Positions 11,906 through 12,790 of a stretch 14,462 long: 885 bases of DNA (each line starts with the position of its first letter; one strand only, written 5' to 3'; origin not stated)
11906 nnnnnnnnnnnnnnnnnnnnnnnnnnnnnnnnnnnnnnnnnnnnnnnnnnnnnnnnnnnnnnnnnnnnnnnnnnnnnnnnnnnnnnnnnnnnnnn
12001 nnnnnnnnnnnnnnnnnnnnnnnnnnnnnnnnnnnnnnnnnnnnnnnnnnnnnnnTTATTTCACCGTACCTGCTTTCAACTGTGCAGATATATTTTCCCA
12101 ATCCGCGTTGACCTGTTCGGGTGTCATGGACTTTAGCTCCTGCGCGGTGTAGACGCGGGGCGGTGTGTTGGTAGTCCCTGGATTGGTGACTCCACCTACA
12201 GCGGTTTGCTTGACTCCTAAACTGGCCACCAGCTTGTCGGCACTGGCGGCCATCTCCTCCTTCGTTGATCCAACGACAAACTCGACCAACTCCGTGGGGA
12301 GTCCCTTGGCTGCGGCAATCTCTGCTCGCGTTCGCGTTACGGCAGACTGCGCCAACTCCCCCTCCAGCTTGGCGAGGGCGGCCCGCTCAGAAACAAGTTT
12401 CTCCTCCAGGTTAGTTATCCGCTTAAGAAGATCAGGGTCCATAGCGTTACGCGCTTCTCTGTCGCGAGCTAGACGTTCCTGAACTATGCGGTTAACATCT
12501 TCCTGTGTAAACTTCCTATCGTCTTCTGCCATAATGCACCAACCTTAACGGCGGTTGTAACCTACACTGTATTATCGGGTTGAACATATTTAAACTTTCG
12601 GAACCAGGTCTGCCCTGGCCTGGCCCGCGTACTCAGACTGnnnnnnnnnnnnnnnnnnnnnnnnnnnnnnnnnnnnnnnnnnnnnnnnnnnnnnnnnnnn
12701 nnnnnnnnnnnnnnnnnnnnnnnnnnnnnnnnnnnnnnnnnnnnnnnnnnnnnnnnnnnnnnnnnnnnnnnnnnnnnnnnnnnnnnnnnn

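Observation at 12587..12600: Near-consensus archaeal BRE+TATA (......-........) in front of the scaffold-capsid operon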

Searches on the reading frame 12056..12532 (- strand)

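Call 8: search_protein_families(library=pfam, proteins=[window:12056-12532:-], max_evalue=0.01)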
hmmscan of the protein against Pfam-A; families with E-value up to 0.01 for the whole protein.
window:12056-12532:- (158 aa): 2 families
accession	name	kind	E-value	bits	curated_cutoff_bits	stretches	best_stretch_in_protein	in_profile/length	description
PF14265.11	DUF4355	-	6.2e-10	39.8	25.4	1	6-101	2-106/124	Capsid assembly scaffolding protein Gp46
PF08621.15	RPAP1_N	-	0.0051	17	25.3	0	131-154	9-32/46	RPAP1-like, N-terminal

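Call 25: search_protein_families(library=phrogs, proteins=[window:12056-12532:-], max_evalue=0.001)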
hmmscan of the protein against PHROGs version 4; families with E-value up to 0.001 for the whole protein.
window:12056-12532:- (158 aa): 7 families
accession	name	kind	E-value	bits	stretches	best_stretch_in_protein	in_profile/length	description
phrog_1793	-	head and packaging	7e-15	56.7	1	6-121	41-155/193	head scaffolding protein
phrog_4638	-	head and packaging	3.5e-13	51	1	6-125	38-155/189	head scaffolding protein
phrog_233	-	head and packaging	1.7e-12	49.3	1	6-124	18-144/161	head scaffolding protein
phrog_2592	-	head and packaging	1.1e-09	39.4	1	19-142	60-192/209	head scaffolding protein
phrog_172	-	head and packaging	8.7e-09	36.7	1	5-150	56-220/229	head scaffolding protein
phrog_3760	-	head and packaging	1.4e-08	36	1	9-109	45-158/209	head scaffolding protein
phrog_36217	-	unknown function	2e-05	26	0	7-45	9-46/115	-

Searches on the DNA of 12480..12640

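Call 102: search_rna_families(source=window, start=12480, end=12640, threshold=evalue, max_evalue=10)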
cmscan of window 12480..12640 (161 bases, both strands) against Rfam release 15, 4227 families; matches with E-value up to 10: 1.
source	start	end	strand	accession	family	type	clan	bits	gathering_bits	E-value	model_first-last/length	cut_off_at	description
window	12579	12595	-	RF01316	CRISPR-DR3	Gene; CRISPR;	-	20.1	41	1.8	1-30/30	no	CRISPR RNA direct repeat element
